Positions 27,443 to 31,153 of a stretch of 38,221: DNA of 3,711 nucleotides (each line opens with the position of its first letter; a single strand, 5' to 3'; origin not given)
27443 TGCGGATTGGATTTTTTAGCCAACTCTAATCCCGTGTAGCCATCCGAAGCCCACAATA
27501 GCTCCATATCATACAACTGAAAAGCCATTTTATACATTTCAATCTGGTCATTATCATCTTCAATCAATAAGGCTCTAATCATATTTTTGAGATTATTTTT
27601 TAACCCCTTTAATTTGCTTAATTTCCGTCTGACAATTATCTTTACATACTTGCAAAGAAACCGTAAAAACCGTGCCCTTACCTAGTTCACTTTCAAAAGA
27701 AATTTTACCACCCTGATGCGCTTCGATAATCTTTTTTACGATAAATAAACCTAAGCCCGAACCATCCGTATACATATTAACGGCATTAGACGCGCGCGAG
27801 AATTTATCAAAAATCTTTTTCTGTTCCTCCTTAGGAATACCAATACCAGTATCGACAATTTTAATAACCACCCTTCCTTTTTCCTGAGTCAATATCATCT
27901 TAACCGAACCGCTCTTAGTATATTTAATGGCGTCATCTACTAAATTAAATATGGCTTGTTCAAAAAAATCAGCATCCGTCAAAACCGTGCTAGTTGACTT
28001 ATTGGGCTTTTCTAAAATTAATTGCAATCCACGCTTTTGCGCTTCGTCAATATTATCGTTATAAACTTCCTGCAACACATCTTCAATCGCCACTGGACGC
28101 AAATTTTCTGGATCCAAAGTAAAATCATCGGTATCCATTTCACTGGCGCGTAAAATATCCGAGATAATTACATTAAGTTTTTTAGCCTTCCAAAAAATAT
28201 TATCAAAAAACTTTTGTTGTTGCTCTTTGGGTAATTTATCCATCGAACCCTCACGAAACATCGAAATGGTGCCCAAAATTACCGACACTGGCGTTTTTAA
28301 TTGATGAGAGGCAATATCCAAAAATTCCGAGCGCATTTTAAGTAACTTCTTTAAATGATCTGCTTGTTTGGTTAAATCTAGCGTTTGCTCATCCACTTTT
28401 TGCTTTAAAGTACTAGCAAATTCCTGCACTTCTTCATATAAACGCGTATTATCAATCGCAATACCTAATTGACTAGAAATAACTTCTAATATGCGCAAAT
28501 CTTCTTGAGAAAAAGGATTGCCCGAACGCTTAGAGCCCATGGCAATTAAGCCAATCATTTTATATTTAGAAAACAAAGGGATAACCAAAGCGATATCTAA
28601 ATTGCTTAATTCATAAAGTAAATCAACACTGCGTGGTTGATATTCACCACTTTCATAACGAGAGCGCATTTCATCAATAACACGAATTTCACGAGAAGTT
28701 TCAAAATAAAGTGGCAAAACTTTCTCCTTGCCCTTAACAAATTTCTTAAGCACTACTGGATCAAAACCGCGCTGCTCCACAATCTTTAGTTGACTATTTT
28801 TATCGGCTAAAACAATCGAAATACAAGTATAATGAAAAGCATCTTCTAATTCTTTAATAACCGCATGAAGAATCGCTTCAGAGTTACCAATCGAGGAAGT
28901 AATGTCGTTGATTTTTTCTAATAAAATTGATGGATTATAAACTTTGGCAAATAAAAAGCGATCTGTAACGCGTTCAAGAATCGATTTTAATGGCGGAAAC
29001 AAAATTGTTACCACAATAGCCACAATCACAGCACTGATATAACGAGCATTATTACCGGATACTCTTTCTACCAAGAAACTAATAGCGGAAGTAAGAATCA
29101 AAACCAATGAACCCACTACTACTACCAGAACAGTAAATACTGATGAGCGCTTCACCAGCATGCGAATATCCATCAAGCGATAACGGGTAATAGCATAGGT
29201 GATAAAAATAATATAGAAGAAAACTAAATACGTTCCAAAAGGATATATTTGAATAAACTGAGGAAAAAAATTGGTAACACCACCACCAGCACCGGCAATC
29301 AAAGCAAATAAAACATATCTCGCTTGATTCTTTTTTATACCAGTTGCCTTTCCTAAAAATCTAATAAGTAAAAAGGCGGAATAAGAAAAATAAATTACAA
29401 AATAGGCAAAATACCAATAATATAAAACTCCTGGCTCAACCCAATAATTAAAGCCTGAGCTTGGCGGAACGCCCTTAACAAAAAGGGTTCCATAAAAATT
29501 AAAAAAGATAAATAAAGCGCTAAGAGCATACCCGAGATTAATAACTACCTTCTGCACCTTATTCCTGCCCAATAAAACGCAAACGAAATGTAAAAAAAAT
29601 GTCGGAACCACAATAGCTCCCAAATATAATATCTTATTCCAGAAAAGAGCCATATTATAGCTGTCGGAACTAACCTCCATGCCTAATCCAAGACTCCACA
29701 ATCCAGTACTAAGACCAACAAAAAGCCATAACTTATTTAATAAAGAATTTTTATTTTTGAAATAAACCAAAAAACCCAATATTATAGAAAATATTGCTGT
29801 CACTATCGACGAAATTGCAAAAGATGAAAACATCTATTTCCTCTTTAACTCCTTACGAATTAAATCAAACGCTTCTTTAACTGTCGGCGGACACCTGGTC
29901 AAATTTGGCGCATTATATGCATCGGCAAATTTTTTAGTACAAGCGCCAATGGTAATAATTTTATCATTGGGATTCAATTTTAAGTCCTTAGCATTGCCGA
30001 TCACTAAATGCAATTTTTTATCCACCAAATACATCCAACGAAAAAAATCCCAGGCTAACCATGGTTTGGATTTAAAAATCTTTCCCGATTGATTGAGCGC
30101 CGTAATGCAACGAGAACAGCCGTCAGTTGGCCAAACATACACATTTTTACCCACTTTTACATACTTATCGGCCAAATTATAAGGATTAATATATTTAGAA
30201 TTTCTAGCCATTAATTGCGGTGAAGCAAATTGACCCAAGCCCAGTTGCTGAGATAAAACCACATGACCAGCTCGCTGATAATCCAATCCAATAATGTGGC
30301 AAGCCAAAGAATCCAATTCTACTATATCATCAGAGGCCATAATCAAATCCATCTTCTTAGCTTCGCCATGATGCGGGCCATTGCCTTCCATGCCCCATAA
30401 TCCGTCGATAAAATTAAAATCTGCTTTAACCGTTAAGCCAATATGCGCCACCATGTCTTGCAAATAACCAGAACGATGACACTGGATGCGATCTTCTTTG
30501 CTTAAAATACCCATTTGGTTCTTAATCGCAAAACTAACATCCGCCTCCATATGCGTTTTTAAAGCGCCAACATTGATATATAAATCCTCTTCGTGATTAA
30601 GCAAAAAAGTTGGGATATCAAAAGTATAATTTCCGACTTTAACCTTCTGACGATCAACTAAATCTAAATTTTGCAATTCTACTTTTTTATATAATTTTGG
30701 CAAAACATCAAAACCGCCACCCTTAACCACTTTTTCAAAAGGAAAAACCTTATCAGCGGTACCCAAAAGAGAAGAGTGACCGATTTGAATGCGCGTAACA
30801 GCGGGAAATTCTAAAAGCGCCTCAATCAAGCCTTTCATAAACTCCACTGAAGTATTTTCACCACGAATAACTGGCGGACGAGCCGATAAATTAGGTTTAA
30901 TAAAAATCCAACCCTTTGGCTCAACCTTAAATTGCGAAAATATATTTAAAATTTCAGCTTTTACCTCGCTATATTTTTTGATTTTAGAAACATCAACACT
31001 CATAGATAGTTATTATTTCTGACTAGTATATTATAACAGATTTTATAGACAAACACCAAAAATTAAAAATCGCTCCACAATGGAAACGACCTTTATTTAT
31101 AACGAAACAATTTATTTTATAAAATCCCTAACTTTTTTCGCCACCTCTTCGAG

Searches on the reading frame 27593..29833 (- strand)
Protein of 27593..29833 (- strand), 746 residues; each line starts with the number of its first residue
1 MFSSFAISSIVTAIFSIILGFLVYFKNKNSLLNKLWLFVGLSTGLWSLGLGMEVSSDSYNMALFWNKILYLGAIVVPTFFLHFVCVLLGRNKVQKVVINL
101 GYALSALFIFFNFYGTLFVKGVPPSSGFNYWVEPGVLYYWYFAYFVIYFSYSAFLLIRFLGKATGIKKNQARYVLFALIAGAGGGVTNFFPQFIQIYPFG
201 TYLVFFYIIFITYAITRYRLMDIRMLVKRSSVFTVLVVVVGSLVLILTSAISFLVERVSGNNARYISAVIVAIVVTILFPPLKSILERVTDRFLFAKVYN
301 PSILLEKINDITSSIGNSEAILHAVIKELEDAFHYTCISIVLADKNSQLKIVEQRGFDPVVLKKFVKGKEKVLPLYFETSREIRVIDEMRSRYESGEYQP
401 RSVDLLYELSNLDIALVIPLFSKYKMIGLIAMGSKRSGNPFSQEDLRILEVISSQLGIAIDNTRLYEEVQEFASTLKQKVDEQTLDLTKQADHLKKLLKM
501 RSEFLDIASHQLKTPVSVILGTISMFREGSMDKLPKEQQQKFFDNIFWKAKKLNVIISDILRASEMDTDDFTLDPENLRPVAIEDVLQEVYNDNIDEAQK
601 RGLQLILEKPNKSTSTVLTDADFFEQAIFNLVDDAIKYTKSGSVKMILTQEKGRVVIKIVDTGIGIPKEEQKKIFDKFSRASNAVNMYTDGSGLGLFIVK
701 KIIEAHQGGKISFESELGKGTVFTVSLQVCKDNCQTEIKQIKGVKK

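Call 46: search_protein_families(library=pfam, proteins=[window:27593-29833:-], max_evalue=0.001)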
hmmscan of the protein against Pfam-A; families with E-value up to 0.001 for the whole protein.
window:27593-29833:- (746 aa): 6 families
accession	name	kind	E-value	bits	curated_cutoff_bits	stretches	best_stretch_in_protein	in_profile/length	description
PF02518.31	HATPase_c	-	2.6e-27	95.9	26.4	1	620-728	2-108/111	Histidine kinase-, DNA gyrase B-, and HSP90-like ATPase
PF16927.11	HisKA_7TM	-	4.1e-21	76.3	28.6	1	10-223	3-222/224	N-terminal 7TM region of histidine kinase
PF00512.31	HisKA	-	1.1e-12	48.2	26.9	1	500-567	1-64/66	His Kinase A (phospho-acceptor) domain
PF01590.32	GAF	-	6e-08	33.7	22.4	1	319-460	3-133/133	GAF domain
PF13492.12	GAF_3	-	1.6e-07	32.2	27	1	410-462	78-129/129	GAF domain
PF13185.12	GAF_2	-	4.5e-07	30.6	28.6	1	379-461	63-136/136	GAF domain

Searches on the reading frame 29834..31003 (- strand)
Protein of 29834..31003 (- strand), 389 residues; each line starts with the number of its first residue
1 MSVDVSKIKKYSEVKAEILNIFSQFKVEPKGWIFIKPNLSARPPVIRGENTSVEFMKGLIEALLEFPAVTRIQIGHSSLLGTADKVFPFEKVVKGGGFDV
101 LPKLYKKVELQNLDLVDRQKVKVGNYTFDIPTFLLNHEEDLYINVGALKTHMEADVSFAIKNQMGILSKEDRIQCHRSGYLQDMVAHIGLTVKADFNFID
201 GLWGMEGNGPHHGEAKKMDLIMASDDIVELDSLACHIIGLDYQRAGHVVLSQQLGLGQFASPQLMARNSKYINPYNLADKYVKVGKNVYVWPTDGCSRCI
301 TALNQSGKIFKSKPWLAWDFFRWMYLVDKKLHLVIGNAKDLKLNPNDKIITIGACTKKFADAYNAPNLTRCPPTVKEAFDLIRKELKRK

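Call 46: search_protein_families(library=pfam, proteins=[window:29834-31003:-], max_evalue=0.001)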
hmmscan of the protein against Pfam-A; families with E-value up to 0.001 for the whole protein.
window:29834-31003:- (389 aa): 1 family
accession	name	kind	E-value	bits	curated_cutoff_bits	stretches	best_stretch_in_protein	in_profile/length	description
PF04015.17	DUF362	-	6.8e-35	121.4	24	1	33-235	1-199/200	Domain of unknown function (DUF362)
